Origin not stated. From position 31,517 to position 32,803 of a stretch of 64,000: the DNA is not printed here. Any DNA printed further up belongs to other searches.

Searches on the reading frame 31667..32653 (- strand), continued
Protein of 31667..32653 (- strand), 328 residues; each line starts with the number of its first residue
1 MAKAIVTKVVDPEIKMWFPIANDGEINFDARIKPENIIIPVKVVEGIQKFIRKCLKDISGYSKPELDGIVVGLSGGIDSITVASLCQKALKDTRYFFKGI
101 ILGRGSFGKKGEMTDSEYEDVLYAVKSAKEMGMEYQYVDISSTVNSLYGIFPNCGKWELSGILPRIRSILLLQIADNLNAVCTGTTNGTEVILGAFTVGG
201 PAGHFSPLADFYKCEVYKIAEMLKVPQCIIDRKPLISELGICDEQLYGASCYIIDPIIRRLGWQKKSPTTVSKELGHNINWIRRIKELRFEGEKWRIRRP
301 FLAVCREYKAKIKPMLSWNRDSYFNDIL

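Call 82: search_solved_structures(query=A3, max_evalue=0.000001, show_alignments=5)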
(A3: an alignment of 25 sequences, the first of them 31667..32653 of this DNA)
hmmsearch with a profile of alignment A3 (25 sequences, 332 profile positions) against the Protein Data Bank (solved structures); distinct sequences matched with E-value up to 0.000001: 12.
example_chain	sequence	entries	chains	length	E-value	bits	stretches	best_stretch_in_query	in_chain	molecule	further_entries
2e18_A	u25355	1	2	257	4.5e-35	124.3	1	58-303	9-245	NH(3)-dependent NAD(+) synthetase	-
3p52_A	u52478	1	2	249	2.1e-24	89.3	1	59-240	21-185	NH(3)-dependent NAD(+) synthetase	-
1xng_A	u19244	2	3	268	3.9e-20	75.2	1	67-291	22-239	NH(3)-dependent NAD(+) synthetase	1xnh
3fiu_A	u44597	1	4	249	1e-19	73.9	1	70-254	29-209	NH(3)-dependent NAD(+) synthetase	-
4xfd_A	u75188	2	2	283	3.6e-11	45.7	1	53-239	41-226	NH(3)-dependent NAD(+) synthetase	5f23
3n05_A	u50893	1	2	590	6.5e-09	38.3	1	67-228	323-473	NH(3)-dependent NAD(+) synthetase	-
4f4h_A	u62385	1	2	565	6.5e-09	38.3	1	67-304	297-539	Glutamine dependent NAD+ synthetase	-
5kha_A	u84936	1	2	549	1.8e-07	33.6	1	70-226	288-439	Glutamine-dependent NAD+ synthetase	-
2dpl_A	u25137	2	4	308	5.4e-07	32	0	73-238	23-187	GMP synthase [glutamine-hydrolyzing] subunit B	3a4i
3dpi_A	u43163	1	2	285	7.2e-07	31.6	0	70-238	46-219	NAD+ synthetase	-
4q16_A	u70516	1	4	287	7.9e-07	31.5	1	70-234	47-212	NH(3)-dependent NAD(+) synthetase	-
6kv3_A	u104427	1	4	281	8.1e-07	31.5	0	45-239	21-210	NH(3)-dependent NAD(+) synthetase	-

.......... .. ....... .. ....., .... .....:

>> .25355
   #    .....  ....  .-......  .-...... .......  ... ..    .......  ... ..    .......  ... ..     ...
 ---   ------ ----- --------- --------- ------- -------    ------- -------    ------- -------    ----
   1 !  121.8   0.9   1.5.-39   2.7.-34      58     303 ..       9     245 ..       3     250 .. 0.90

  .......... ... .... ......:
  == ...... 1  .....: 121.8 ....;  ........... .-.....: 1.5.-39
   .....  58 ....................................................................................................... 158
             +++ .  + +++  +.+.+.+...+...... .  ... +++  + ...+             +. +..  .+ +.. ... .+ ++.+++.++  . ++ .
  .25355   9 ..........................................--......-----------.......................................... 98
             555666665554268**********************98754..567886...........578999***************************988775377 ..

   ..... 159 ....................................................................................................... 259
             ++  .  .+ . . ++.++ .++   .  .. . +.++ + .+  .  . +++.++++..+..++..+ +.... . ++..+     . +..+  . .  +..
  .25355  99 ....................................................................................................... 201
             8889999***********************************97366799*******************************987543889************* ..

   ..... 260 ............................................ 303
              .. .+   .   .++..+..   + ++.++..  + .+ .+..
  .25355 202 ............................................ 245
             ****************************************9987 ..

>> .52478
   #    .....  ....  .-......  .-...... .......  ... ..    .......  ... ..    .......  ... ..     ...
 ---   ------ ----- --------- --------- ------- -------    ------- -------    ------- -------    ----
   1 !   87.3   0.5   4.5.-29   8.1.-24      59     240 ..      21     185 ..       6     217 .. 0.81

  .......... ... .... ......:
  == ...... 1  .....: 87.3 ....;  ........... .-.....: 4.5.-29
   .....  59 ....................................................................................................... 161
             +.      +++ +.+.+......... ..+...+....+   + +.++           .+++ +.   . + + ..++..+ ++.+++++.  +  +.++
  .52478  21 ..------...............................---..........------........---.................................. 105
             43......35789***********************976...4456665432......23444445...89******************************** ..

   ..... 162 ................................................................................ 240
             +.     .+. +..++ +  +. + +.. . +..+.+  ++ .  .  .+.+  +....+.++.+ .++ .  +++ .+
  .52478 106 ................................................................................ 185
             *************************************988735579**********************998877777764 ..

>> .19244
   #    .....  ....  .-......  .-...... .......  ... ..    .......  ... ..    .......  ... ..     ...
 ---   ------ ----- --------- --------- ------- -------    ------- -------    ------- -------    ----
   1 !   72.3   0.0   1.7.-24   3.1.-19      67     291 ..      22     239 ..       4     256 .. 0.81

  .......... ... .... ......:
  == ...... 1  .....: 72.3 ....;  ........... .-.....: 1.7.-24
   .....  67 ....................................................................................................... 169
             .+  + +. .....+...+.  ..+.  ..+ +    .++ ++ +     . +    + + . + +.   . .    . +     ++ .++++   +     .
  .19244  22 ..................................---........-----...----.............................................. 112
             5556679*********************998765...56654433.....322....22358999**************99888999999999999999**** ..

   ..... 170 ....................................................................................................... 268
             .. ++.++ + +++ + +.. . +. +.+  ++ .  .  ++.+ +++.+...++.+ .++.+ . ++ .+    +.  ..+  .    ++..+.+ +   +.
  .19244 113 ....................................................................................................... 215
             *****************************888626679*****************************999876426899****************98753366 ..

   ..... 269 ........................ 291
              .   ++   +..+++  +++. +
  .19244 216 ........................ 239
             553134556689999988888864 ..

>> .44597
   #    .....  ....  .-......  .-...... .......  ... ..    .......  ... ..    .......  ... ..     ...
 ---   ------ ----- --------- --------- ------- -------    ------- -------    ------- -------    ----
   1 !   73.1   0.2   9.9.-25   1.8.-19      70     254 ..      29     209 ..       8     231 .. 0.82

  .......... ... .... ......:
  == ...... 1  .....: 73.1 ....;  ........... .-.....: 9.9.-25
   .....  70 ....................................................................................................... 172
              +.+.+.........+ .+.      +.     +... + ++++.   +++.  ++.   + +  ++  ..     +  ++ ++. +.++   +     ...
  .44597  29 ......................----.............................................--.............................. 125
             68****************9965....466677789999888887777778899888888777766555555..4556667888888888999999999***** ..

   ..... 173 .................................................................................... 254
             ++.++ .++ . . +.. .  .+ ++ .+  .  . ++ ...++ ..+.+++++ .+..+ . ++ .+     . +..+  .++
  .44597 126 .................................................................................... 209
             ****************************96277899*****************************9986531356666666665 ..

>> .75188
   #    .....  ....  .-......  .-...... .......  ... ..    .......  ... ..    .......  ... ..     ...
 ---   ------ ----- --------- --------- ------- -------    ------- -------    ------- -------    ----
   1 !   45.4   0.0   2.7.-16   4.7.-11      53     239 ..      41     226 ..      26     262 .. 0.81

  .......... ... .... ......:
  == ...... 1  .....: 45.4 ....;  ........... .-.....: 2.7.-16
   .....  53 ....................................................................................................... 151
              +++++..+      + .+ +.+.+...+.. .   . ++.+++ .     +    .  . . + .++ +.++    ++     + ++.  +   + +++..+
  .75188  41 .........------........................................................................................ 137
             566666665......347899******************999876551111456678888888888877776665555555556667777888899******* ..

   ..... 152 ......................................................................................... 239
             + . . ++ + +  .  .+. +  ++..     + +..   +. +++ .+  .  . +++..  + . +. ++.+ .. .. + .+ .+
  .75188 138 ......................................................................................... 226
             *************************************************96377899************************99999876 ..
